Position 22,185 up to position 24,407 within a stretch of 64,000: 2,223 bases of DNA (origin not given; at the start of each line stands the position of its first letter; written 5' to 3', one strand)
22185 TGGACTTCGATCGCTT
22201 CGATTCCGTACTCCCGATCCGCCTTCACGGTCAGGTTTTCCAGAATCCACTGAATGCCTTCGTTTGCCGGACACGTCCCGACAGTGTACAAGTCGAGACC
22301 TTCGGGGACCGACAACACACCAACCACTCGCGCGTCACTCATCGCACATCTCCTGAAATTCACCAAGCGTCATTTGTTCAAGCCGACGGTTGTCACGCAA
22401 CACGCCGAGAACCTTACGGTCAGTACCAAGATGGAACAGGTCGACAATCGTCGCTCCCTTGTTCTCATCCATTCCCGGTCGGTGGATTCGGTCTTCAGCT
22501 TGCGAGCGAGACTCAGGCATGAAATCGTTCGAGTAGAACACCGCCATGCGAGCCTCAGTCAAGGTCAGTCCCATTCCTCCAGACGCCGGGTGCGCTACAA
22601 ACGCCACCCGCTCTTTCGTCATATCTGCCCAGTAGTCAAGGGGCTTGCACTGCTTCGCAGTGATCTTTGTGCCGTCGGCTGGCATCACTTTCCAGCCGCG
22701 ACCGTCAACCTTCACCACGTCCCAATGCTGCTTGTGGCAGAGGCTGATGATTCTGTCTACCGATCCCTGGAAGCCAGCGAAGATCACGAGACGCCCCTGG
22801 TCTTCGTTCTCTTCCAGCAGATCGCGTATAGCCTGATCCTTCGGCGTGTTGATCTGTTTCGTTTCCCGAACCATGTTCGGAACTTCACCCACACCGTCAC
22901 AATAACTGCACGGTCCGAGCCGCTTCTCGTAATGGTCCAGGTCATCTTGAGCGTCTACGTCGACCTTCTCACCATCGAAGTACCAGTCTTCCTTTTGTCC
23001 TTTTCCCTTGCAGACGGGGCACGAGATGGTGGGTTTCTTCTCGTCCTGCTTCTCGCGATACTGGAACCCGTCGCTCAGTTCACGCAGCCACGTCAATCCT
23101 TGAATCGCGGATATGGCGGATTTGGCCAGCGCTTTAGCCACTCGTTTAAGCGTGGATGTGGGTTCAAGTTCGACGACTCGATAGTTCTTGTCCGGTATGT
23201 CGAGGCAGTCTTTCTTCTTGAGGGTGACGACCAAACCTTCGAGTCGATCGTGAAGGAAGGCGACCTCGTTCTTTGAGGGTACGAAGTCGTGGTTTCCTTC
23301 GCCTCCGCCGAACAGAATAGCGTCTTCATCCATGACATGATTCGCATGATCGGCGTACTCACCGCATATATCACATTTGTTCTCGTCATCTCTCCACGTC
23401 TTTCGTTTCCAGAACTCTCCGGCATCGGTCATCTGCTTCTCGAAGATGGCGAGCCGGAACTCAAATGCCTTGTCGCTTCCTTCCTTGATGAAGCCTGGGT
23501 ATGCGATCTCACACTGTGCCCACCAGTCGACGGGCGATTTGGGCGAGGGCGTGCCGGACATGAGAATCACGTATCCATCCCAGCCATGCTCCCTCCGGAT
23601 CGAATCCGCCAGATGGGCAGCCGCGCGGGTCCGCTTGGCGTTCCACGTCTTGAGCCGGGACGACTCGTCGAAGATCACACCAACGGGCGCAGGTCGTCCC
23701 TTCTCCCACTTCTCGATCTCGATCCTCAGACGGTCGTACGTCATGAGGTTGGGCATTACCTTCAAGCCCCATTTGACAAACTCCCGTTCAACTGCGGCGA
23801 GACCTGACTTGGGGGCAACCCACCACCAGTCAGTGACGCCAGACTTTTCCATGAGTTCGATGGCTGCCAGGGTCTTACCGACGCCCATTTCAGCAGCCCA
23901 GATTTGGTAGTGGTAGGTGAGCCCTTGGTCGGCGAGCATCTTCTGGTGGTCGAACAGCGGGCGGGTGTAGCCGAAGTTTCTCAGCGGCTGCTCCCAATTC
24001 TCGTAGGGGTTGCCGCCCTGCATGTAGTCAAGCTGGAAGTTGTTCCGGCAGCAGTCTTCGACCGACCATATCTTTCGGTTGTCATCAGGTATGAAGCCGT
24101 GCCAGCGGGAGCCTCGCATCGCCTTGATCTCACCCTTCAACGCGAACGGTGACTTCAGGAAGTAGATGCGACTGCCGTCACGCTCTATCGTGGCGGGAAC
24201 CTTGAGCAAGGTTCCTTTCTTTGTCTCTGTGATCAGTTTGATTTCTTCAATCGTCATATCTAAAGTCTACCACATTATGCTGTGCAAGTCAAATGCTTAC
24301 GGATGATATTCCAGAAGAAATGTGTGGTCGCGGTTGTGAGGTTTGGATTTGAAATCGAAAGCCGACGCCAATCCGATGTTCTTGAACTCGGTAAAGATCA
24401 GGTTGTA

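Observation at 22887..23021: Second DnaJ-type CxxCxGxG zinc-finger pair inside the SNF2 ATPase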

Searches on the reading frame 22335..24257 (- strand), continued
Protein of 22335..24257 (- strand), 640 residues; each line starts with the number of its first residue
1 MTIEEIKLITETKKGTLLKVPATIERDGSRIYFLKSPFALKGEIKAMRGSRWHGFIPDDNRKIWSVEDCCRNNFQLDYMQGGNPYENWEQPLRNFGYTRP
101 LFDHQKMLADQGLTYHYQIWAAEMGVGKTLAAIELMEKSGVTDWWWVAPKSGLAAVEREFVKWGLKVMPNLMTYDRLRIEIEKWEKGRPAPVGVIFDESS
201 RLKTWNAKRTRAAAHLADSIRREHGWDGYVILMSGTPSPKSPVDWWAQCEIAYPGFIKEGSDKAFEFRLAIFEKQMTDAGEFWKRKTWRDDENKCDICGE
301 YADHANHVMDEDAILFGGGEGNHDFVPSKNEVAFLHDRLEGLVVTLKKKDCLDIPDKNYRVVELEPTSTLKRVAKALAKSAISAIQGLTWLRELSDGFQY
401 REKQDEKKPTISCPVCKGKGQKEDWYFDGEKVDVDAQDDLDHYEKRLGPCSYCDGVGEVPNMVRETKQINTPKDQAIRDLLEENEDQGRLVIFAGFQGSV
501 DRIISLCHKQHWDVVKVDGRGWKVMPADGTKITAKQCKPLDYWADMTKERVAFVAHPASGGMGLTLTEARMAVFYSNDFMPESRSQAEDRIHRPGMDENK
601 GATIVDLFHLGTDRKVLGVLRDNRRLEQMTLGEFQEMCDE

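Call 25: predict_structure(alignment_id=A2)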
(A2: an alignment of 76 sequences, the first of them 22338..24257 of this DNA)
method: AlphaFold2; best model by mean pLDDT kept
length: 640 residues; sequences in the alignment: 76
mean_pLDDT: 88.5   pTM: 0.81
mean pLDDT of the five models: 88.5, 88.2, 88.1, 87.6, 87.0
residues with pLDDT >= 90: 360; 70-90: 251; 50-70: 28; < 50: 1
segments of 3 or more residues with pLDDT < 50: none
pLDDT, mean of each block of 10 residues (from residue 1): 88 88 92 86 87 76 89 93 94 95 96 97 89 97 95 86 93 96 93 95 89 96 96 89 93 92 92 90 92 93 88 63 90 90 92 89 93 89 86 90 89 92 86 63 85 92 87 96 94 90 96 88 91 86 91 82 69 86 80 80 92 81 73 78
secondary structure, 60 per line:
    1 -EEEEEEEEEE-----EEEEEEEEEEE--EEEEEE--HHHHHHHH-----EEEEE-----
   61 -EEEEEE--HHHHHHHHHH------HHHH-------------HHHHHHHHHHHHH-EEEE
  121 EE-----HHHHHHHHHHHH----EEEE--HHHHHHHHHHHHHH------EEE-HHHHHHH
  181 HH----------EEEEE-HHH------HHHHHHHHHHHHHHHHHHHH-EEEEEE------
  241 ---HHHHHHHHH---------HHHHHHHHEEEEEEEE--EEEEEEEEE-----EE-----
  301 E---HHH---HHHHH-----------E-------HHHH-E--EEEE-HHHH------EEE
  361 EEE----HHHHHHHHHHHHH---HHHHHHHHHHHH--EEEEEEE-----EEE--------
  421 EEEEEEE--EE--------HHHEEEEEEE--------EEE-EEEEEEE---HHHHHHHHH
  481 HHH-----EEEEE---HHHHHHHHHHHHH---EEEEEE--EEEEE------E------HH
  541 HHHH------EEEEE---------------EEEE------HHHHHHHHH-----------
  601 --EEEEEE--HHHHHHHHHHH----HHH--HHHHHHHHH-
elements in order: E2-11 E17-27 E30-35 H38-45 E51-55 E62-67 H70-79 H86-89 H103-115 E117-122 H128-139 E144-147 H150-163 E170-172 H174-182 E193-197 H208-227 E229-234 H244-252 H262-269 E270-277 E280-288 H311-315 H335-338 E343-346 H348-351 E358-363 H368-380 H384-395 E398-404 E410-412 E421-427 E443-449 E458-460 E462-468 H472-483 E489-493 H497-509 E513-518 E521-525 H539-544 E551-555 E571-574 H581-589 E603-608 H611-621 H631-639
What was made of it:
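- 23973..24257 (-): N-terminal beta-rich domain (aa 1-95), HARP-like. AF2 secondary structure (call 25).
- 22854..23066 (-): DnaJ-CR-type zinc module with its carrier beta-hairpin (aa 398-468). It is inserted between the helix ending '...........' and the start of lobe 2 ('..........'). AF2 strands lie at 398-404, 410-412, 421-427, 443-449, 458-460 and 462-468, with pLDDT about 85-92 outside the loop (call 25).
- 22911..22997 (-): Variable acidic linker (aa 421-449). The block containing the loop has lower pLDDT, about 63 (call 25).
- On Rad5/16-like SNF2 with embedded RING: The two zinc sites are separated by about 90 residues that include helices (call 25).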

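Call 29: search_protein_representatives(protein=window:22335-24257:-)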
Query: 640 residues. Proteins with E-value up to 0.001 (for the whole library): 5407; up to 1e-10: 1272; up to 1e-30: 529. The best 150 are listed.
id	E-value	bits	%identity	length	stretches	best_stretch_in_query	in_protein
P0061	5.5e-251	850.8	62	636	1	3-637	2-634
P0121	2.4e-217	739.7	55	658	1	3-634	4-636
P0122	1.3e-206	704.2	58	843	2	126-636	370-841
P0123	4.1e-200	682.7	54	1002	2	128-636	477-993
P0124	8.3e-199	678.4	56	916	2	126-639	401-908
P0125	1.6e-193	661.0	51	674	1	3-637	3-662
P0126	2.1e-193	660.6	54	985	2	248-635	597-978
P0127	1.1e-184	631.8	52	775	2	125-634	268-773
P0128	4.9e-180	616.4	51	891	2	126-636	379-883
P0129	6.0e-177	606.2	50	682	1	22-637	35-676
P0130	3.2e-175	600.5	48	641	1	1-637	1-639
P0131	5.2e-175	599.8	50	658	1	39-635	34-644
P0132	5.9e-175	599.6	53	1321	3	248-634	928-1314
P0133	1.8e-174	598.0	49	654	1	15-639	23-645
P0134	2.6e-167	574.4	52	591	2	5-408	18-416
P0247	5.5e-130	451.0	47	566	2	36-408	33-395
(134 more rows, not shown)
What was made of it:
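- The module is retained in about 96% of a very large, old clade, in which 529 50%-identity cluster representatives match the query at E<=1e-30 (call 29).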

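Call 46: find_encoding_contigs(protein=P0134, flank=10000, max_places=3)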
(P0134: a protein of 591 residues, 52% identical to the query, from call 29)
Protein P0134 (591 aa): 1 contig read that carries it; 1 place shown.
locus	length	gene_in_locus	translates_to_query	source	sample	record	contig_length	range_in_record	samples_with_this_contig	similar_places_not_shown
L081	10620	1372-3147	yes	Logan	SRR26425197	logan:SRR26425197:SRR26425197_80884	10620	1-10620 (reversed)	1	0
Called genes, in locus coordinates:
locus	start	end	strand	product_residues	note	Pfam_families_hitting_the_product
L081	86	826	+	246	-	-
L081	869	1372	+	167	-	-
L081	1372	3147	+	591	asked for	PF00176:SNF2-rel_dom (faint)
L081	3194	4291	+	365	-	PF00149:Metallophos (weak)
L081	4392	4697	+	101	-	-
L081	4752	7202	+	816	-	PF00476:DNA_pol_A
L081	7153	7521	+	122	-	-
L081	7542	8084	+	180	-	-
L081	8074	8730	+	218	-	PF06941:NT5C (weak)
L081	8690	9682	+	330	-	-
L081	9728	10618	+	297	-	?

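Call 47: find_encoding_contigs(protein=P0247, flank=10000, max_places=3)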
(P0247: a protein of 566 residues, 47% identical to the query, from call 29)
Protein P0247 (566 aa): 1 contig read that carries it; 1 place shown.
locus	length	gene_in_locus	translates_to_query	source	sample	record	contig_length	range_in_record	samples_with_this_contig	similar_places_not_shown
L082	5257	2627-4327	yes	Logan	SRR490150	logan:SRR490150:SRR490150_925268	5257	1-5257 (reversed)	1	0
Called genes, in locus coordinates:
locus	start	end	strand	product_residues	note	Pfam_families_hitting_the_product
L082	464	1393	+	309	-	PF02195:ParB_N, PF17762:HTH_ParB (weak)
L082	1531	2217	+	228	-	-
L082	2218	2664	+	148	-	-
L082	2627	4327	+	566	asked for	PF00176:SNF2-rel_dom (faint), PF00271:Helicase_C (weak)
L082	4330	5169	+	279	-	PF02195:ParB_N, PF17762:HTH_ParB, PF08535:KorB (weak)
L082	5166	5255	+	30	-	?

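Call 69: fold_search(model_id=the predicted structure, library=viral)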
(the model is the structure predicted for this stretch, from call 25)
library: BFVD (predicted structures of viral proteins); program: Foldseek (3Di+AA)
matches with E <= 10: 1474; with E <= 0.001: 484
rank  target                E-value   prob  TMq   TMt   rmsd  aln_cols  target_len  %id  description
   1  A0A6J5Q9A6            5.7e-25  1.00  0.59  0.69   7.1       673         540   15  SSL2 DNA or RNA helicases of superfamily II [uncultured Caudovirales phage]
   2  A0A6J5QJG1            6.0e-25  1.00  0.32  0.41  19.8       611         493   18  HepA Superfamily II DNA/RNA helicases, SNF2 family [uncultured Caudovirales phage]
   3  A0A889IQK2            4.9e-24  1.00  0.54  0.60   9.0       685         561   15  (no name in the UniProt tables at hand)
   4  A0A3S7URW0            2.0e-23  1.00  0.32  0.31  18.6       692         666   15  (no name in the UniProt tables at hand)
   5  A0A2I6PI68            2.7e-23  1.00  0.53  0.52   8.6       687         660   16  DNA helicase [Pseudomonas phage PMBT14]
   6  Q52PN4                2.7e-23  1.00  0.31  0.33  20.7       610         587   18  Possible DNA helicase [Xanthomonas phage Xp15]
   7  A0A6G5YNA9            4.9e-23  1.00  0.54  0.60  11.5       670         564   13  (no name in the UniProt tables at hand)
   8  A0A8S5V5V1            9.7e-23  1.00  0.32  0.39  18.8       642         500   16  Chromatin remodeling complex ATPase [Myoviridae sp. ct4uh47]
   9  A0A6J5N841            1.5e-22  1.00  0.52  0.70   8.6       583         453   17  DEXDc domain containing protein [uncultured Caudovirales phage]
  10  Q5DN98                8.5e-21  1.00  0.31  0.38  18.9       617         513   16  Helicase [Alphaproteobacteria phage PhiJL001]
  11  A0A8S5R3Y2            1.1e-20  1.00  0.52  0.74   7.0       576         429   14  Chromatin remodeling complex ATPase [Siphoviridae sp. ctu8P6]
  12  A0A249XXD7            1.2e-20  1.00  0.49  0.63   8.0       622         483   18  (no name in the UniProt tables at hand)
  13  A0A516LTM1            1.4e-20  1.00  0.46  0.64   8.8       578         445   15  (no name in the UniProt tables at hand)
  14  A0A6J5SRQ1            2.0e-20  1.00  0.53  0.66   8.5       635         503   14  HepA Superfamily II DNA/RNA helicases, SNF2 family [uncultured Caudovirales phage]
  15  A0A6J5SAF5            4.4e-20  1.00  0.52  0.70   7.1       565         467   17  HELICc domain containing protein [uncultured Caudovirales phage]
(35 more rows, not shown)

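Call 72: search_protein_families(library=pfam, proteins=[L066:17704-20436:+, L074:19631-21433:+], max_evalue=0.01)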
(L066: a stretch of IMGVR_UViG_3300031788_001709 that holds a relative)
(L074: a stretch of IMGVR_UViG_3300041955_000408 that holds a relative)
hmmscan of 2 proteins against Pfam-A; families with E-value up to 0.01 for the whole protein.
L066:17704-20436:+ (911 aa): 3 families
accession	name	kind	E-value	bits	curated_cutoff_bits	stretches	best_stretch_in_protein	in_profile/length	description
PF00476.26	DNA_pol_A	-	1e-14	54.8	34.3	1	669-887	208-370/381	DNA polymerase family A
PF00226.36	DnaJ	-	8.4e-11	42.3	27.8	1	435-481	4-54/63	DnaJ domain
PF00684.25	DnaJ_CXXCXGXG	-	0.00025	21.7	32.7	0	612-647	1-37/65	DnaJ central domain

L074:19631-21433:+ (601 aa): 1 family
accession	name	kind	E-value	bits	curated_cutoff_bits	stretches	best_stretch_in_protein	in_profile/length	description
PF00226.36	DnaJ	-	9.9e-12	45.2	27.8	1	435-482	4-55/63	DnaJ domain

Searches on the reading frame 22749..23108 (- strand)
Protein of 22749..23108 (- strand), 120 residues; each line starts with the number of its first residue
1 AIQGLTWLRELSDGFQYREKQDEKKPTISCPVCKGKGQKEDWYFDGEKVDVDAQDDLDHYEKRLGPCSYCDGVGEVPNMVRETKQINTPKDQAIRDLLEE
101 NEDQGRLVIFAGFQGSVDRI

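Call 45: search_dna_similar(query=window:22749-23108:-, collection=phages, mode=protein, max_evalue=1, max_rows=30)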
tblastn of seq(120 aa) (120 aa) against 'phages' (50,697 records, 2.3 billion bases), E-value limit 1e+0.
No match.
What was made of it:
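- Tried and rejected: A tblastn search of the module region against 50,697 phage records found no match (call 45).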

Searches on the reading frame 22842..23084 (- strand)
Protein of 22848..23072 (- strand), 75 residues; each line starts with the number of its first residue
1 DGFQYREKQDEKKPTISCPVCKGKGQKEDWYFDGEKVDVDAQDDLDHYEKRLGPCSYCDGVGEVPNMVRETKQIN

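Call 36: search_protein_families(library=pfam, proteins=[window:22848-23072:-], max_evalue=10)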
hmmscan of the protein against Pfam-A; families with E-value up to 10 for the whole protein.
seq(75 aa): 10 families
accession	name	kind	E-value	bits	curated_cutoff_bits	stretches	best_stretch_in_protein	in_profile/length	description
PF00684.25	DnaJ_CXXCXGXG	-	0.0013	19.4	32.7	1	11-64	12-53/65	DnaJ central domain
PF17302.8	DUF5351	-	0.0027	18.4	27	2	17-26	19-28/29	Family of unknown function (DUF5351)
PF15777.11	Anti-TRAP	-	0.0027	18.1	32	1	9-25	24-40/59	Tryptophan RNA-binding attenuator protein inhibitory protein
PF25169.1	DUF7830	-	0.033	14.5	27.5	1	2-22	17-41/72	Domain of unknown function (DUF7830)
PF21002.2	TMEM106_N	-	0.065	14.3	24.5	1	15-26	54-65/91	Transmembrane protein 106 N-terminal region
PF23451.1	Zn_ribbon_PaaD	-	0.066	13.3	27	1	7-24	6-23/53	PaaD zinc beta ribbon domain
PF25436.1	BSD2_CRD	-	0.2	12.3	27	1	15-35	13-33/69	BSD2 cysteine rich domain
PF09986.15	DUF2225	-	0.23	11.6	21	1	15-57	5-46/214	Uncharacterized protein conserved in bacteria (DUF2225)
PF20833.2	RNase_E_G_Thio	-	0.34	11.5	26.8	0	18-26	2-10/86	RNase E/G, Thioredoxin-like domain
PF08273.17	Zn_Ribbon_Prim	-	0.65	10.8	23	1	16-25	4-13/37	Zinc-binding domain of primase-helicase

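Call 53: search_solved_structures(query=A3, max_evalue=10, show_alignments=3)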
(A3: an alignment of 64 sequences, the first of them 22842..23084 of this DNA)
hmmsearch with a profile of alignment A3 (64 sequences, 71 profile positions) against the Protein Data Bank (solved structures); distinct sequences matched with E-value up to 10: 33.
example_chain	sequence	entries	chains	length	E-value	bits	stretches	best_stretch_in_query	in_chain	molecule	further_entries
1exk_A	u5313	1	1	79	9e-05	25.9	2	15-57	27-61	DNAJ PROTEIN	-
6jzb_A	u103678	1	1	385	0.0047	20.4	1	17-56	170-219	Chaperone protein DnaJ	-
2ctt_A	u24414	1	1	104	0.0074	19.8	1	37-59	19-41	DnaJ homolog subfamily A member 3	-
2vf7_A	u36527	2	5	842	0.018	18.5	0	18-57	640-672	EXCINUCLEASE ABC, SUBUNIT A. | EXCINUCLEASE ABC SUBUNIT A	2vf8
3alr_A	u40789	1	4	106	0.027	17.9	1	13-63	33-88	Nanos protein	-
3lcz_A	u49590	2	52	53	0.043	17.3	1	16-53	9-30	Inhibitor of TRAP, regulated by T-BOX (Trp) sequence RtpA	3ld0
7sh1_A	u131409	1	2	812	0.044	17.3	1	16-61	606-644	Excinuclease ABC subunit UvrA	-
7zhs_A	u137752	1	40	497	0.044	17.3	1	16-66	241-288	Ubiquitin-like protein SMT3,DnaJ homolog subfamily A member 2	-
2jz6_A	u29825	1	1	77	0.06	16.9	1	17-69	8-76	50S ribosomal protein L28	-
9o8u_D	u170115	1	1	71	0.071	16.6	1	18-65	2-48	1-methyl alkyl succinate synthase subunit Mas E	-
9ga5_A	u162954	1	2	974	0.1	16.1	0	18-57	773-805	UvrABC system protein A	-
3zqj_A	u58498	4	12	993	0.11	16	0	18-57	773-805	UVRABC SYSTEM PROTEIN A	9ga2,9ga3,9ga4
9qx1_C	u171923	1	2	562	0.11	16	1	9-64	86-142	KCMF1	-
6zxw_H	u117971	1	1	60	0.16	15.5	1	18-55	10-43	Uncharacterized protein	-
9gi8_A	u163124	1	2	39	0.22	15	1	45-60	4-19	Transmembrane protein 106B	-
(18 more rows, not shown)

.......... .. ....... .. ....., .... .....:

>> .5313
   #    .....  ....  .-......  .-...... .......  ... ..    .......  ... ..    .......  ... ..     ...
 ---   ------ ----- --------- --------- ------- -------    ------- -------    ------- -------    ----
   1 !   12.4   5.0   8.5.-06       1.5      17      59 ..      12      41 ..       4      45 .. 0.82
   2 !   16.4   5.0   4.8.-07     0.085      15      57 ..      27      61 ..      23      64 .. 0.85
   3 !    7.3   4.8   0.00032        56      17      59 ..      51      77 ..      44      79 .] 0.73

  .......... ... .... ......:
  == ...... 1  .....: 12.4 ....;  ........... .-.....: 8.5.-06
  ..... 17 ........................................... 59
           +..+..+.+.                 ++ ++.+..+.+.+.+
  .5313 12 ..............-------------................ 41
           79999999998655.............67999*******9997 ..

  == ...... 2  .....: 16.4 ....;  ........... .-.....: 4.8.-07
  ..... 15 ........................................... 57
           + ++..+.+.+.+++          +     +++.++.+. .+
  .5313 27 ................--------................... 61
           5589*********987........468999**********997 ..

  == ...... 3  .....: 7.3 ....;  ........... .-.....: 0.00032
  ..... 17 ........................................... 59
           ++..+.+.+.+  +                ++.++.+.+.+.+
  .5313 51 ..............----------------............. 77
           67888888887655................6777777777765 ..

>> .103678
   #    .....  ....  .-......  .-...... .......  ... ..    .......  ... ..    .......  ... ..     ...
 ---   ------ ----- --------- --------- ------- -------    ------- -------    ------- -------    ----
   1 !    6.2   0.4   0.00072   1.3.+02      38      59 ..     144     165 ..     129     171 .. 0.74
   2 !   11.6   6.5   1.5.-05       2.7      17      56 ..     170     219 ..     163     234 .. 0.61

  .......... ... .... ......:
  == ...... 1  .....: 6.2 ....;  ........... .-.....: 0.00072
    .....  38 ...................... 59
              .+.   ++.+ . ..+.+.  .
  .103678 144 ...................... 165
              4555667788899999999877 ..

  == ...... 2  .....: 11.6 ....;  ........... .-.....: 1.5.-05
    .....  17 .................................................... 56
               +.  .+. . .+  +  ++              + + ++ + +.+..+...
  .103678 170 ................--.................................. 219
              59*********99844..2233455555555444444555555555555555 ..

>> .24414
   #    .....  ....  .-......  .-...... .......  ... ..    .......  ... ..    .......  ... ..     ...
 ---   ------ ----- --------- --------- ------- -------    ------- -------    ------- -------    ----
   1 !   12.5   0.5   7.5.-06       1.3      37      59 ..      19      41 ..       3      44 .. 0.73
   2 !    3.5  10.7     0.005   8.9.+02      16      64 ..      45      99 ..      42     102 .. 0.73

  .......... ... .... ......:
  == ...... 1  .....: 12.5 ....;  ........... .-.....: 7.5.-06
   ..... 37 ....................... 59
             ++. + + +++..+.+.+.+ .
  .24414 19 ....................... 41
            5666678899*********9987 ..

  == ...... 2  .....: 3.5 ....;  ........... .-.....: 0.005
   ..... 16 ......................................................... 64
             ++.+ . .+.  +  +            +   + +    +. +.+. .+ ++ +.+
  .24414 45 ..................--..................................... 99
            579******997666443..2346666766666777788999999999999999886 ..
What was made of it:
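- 22854..23066 (-): The best PDB sequence match is the DnaJ CR domain 1exk at E=9e-5 (call 53).
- On DnaJ cysteine-rich (CR) zinc-finger domain (PF00684 superfamily): The family profile hits DnaJ CR 1exk at E=9e-5 as the best PDB match (call 53).
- CR type, by sequence: the module profile's best PDB matches are DnaJ 1exk (E=9e-5), DnaJ 6jzb and DNAJA3 2ctt (call 53). There are weak sequence matches to UvrA zinc modules (E=0.02-0.1, call 53).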

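Call 56: predict_structure(alignment_id=A3)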
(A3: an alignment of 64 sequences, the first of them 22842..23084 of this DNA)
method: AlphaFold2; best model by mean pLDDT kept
length: 81 residues; sequences in the alignment: 64
mean_pLDDT: 83.9   pTM: 0.55
mean pLDDT of the five models: 83.9, 81.0, 79.3, 78.4, 77.9
residues with pLDDT >= 90: 39; 70-90: 31; 50-70: 8; < 50: 3
segments of 3 or more residues with pLDDT < 50: 1-3
pLDDT, mean of each block of 10 residues (from residue 1): 60 88 93 91 81 92 93 76 64
secondary structure, 60 per line:
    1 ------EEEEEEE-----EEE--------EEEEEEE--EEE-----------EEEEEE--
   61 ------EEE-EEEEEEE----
elements in order: E7-13 E19-21 E30-36 E39-41 E53-58 E67-69 E71-77
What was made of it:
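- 22854..23066 (-): The module-only model has pLDDT 83.9 (call 56).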
